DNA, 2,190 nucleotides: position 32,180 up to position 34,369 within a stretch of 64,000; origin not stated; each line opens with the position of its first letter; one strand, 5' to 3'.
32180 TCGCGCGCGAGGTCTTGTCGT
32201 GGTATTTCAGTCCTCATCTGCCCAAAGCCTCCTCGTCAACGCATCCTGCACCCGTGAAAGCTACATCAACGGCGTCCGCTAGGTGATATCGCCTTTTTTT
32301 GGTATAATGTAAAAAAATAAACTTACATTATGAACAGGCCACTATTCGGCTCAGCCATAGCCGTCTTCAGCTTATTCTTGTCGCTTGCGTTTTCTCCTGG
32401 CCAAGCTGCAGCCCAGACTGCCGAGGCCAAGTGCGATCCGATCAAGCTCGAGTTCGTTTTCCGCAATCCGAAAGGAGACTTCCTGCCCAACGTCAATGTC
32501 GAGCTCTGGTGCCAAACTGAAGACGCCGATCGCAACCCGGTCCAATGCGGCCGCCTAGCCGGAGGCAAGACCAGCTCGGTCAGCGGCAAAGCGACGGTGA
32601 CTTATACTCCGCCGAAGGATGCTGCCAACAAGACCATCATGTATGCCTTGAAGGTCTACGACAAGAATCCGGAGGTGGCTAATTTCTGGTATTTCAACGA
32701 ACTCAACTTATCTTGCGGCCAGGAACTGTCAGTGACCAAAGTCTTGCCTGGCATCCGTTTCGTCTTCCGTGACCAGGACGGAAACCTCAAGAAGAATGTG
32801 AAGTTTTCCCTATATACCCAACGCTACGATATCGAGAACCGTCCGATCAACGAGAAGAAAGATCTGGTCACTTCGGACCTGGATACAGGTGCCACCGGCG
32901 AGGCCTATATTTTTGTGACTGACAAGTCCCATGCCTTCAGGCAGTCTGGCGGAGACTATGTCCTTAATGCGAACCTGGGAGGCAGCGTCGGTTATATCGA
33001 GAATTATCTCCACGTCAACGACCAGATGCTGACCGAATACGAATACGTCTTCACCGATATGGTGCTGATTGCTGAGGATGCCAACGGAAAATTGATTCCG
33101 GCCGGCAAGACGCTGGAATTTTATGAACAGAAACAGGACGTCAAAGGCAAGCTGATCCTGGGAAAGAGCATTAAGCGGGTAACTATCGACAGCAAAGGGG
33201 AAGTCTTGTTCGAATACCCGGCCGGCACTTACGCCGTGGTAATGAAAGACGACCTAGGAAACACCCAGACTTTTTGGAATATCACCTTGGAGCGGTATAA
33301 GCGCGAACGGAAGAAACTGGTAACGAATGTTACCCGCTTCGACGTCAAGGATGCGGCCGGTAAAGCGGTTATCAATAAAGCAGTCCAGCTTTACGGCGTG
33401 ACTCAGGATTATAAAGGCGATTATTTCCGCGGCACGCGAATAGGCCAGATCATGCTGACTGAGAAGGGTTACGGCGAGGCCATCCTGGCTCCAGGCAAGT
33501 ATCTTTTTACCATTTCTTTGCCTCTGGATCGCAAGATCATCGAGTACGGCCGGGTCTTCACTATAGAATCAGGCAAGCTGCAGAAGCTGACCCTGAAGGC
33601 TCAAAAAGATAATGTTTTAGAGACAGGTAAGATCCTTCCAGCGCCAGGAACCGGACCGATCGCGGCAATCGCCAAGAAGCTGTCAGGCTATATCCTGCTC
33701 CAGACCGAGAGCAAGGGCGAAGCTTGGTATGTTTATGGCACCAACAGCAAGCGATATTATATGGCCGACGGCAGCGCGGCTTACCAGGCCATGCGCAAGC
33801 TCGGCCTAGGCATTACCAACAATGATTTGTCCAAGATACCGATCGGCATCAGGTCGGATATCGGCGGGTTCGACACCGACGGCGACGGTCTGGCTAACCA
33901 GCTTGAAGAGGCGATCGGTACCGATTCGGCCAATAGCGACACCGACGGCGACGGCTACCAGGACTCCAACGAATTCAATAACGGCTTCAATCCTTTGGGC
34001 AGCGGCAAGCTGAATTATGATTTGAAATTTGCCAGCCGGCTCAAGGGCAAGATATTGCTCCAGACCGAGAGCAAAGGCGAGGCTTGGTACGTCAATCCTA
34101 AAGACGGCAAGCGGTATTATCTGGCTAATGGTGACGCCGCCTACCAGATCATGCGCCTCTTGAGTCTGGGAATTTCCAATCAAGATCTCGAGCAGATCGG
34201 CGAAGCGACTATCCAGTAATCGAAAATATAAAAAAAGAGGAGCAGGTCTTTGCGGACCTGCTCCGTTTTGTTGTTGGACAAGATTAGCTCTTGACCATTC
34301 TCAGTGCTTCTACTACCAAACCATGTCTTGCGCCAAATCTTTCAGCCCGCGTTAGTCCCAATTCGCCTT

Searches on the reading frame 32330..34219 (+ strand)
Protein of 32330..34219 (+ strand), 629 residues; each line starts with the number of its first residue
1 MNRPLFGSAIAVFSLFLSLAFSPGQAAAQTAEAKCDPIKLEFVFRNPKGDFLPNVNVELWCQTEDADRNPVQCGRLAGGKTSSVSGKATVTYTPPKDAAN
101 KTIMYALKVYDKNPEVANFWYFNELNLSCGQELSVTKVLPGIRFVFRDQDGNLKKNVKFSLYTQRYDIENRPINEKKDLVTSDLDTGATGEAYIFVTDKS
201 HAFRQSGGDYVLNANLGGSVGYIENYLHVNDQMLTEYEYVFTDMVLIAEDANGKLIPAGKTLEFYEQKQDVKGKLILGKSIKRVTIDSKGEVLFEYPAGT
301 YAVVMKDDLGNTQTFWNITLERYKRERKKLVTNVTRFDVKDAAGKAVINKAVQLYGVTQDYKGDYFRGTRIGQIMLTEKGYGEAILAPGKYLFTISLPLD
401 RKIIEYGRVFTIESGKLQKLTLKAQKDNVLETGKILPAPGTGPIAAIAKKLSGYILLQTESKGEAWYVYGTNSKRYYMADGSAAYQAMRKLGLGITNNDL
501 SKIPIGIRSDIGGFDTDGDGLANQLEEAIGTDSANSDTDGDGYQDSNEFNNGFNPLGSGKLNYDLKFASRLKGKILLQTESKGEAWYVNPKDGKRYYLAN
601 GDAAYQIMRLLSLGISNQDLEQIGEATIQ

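Call 5: search_protein_families(library=pfam, proteins=[window:32330-34219:+], max_evalue=1)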
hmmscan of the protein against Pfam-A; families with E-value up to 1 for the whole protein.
window:32330-34219:+ (629 aa): 3 families
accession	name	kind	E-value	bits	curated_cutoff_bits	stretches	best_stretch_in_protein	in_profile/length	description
PF18884.5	TSP3_bac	-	2.3e-07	30.9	25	2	515-534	1-20/22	Bacterial TSP3 repeat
PF06742.16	DUF1214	-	0.03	15.3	25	0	287-343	10-63/112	Protein of unknown function (DUF1214)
PF02369.22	Big_1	-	0.16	12.5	34.9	0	37-96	18-70/93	Bacterial Ig-like domain (group 1)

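Call 36: search_protein_families(library=ncbifam, proteins=[window:32330-34219:+], max_evalue=1)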
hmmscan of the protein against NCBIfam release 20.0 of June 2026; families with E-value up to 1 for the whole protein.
window:32330-34219:+ (629 aa): 2 families
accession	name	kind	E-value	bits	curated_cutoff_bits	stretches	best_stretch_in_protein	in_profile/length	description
NF033765.2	gliding_CglD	equivalog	5.6e-05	21.1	400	1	514-551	265-302/1124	adventurous gliding motility lipoprotein CglD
NF047639.1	throspo3_MtsD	equivalog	0.00081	17.6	800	1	514-558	459-503/651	cell-cell cohesion protein MtsD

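Call 37: search_protein_families(library=padloc, proteins=[window:32330-34219:+], max_evalue=1)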
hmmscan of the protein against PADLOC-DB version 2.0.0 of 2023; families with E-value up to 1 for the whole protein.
window:32330-34219:+ (629 aa): 0 families

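Call 38: search_protein_families(library=phrogs, proteins=[window:32330-34219:+], max_evalue=1)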
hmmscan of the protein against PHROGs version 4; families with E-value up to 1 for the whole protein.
window:32330-34219:+ (629 aa): 3 families
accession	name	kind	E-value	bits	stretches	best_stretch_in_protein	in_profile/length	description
phrog_12227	-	unknown function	0.093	13.9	0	574-610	7-43/68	-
phrog_13337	-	unknown function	0.21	11.9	1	311-350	171-210/275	-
phrog_12883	-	unknown function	0.28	12.5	0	466-503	17-57/71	-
